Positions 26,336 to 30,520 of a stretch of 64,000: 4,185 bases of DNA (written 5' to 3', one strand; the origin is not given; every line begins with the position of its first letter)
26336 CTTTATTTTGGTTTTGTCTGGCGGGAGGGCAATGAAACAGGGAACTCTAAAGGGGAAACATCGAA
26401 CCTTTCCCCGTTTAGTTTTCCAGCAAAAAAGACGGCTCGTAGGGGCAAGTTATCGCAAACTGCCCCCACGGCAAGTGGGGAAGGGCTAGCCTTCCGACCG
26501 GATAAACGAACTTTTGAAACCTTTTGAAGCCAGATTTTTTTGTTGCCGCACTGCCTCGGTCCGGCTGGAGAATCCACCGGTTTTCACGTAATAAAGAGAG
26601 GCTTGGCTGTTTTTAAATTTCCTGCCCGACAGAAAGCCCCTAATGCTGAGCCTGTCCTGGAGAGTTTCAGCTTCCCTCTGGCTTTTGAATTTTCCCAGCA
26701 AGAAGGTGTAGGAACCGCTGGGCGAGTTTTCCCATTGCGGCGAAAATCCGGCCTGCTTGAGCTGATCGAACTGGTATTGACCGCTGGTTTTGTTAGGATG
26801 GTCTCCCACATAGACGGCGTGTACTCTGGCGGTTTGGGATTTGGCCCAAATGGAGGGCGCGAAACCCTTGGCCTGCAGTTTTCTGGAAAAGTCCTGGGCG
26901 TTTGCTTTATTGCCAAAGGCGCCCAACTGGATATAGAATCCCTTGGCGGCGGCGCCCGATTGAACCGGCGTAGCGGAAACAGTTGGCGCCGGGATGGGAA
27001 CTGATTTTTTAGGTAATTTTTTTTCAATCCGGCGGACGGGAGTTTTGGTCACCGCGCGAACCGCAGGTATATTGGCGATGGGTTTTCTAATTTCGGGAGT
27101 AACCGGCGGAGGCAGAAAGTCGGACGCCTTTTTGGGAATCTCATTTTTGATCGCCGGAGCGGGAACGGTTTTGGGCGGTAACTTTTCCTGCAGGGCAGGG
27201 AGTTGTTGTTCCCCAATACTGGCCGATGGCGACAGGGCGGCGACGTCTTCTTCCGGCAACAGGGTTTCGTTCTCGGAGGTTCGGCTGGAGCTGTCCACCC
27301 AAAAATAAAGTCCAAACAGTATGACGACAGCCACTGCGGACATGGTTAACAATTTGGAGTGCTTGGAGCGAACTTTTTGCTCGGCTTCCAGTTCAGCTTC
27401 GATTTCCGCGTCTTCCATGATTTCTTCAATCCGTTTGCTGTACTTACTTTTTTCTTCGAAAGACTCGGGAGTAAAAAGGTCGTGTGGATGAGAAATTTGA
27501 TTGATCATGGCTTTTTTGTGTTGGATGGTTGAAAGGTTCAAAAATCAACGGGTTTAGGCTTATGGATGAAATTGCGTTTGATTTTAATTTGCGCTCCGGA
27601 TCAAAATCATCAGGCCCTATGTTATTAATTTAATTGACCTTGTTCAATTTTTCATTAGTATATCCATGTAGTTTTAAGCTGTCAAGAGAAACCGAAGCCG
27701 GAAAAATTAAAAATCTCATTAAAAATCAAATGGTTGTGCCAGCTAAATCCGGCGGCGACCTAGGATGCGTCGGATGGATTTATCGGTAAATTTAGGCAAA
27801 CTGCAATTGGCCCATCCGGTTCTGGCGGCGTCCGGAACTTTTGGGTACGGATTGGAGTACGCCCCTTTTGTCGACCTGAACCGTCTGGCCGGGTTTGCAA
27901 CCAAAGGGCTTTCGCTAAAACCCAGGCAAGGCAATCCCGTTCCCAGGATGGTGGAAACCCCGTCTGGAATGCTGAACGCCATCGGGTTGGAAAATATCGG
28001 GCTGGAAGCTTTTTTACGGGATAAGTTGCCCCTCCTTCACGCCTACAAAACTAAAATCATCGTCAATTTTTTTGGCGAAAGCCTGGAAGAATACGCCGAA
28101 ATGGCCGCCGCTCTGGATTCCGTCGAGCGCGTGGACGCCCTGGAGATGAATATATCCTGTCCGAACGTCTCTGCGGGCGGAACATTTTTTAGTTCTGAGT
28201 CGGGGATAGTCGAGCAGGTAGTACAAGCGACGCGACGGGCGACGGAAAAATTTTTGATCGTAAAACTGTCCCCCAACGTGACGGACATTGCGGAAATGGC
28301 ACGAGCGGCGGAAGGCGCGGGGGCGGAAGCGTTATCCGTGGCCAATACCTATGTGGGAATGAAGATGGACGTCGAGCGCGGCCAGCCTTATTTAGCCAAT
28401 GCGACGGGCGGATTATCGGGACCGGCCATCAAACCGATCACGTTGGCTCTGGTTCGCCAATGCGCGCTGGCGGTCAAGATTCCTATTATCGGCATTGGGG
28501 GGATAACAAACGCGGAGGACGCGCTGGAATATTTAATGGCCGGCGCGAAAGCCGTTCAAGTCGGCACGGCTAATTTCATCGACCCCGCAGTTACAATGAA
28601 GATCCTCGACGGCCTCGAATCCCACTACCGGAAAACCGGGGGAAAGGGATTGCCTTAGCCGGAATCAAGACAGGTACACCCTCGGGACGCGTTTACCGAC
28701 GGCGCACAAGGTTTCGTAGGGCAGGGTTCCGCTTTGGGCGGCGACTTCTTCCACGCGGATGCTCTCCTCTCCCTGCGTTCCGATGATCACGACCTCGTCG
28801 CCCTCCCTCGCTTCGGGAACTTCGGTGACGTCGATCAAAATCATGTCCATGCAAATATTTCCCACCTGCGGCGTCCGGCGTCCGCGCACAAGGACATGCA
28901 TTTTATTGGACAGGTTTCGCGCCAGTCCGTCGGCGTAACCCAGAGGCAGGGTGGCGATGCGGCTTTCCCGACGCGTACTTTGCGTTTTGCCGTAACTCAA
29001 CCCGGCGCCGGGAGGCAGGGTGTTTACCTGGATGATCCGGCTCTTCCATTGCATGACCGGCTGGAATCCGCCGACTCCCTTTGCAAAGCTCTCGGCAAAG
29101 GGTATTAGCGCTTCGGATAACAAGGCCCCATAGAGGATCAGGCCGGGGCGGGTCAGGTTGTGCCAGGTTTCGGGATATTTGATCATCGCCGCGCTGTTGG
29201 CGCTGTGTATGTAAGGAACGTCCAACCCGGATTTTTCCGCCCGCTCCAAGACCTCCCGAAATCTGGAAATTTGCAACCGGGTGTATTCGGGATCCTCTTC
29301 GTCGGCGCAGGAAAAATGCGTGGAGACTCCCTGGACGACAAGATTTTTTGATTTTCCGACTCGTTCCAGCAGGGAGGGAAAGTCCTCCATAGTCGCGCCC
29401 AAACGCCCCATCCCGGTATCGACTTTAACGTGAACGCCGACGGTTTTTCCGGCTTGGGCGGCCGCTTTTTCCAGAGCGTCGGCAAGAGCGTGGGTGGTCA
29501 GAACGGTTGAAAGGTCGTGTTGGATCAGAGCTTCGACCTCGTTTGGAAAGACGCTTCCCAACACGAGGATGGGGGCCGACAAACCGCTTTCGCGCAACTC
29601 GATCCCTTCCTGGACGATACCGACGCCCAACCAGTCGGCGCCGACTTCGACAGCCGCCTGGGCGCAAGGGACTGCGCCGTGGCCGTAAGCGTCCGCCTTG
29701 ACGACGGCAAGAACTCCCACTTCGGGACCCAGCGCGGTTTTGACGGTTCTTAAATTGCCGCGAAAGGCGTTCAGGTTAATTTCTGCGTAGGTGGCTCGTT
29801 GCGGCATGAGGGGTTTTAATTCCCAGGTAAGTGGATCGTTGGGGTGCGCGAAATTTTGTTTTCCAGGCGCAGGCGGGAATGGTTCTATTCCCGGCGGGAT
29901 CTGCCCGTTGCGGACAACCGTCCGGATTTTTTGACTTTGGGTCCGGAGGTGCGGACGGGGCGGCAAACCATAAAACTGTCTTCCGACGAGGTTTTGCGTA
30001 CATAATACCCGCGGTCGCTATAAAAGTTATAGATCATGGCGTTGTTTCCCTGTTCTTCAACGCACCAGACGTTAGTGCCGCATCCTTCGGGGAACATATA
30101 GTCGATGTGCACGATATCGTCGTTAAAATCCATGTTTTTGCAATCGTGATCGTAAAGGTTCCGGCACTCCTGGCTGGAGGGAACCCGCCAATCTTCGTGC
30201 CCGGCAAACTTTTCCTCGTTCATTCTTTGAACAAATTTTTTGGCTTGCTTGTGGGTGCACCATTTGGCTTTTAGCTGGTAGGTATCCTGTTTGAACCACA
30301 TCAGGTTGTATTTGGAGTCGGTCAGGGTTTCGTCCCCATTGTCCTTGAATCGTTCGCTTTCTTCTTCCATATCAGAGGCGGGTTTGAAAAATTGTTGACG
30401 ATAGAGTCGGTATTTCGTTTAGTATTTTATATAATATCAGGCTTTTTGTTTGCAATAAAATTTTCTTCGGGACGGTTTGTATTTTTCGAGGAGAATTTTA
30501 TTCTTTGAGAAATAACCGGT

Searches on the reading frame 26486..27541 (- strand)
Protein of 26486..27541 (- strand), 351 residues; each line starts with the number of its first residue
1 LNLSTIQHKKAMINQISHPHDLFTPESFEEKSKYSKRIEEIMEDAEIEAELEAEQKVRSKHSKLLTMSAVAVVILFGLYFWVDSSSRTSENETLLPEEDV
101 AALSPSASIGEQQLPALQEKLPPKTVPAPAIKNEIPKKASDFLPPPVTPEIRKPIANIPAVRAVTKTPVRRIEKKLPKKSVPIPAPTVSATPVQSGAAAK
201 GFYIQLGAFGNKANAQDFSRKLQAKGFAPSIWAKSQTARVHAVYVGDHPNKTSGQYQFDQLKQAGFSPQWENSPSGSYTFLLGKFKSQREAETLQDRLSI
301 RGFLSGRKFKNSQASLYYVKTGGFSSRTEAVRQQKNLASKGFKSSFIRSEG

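Call 55: search_protein_families(library=pfam, proteins=[window:26486-27541:-], max_evalue=0.00001)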
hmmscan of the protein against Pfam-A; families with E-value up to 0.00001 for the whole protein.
window:26486-27541:- (351 aa): 1 family
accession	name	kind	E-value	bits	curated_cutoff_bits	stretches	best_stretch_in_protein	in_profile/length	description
PF05036.18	SPOR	-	2.4e-24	85.9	21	2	199-268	2-72/76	SPOR domain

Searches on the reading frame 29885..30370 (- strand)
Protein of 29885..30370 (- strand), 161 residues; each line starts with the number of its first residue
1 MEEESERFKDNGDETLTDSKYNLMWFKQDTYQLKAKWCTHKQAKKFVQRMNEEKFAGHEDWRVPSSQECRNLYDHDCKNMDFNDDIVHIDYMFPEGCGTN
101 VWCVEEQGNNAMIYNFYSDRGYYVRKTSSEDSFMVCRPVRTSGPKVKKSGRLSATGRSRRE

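Call 25: search_protein_families(library=pfam, proteins=[window:29885-30370:-], max_evalue=0.0001)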
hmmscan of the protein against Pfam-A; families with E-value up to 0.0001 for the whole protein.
window:29885-30370:- (161 aa): 1 family
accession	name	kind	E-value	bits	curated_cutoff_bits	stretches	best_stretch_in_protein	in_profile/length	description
PF07603.17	Lcl_C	-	1e-18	68.1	34.9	1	15-129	2-110/117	Lcl C-terminal domain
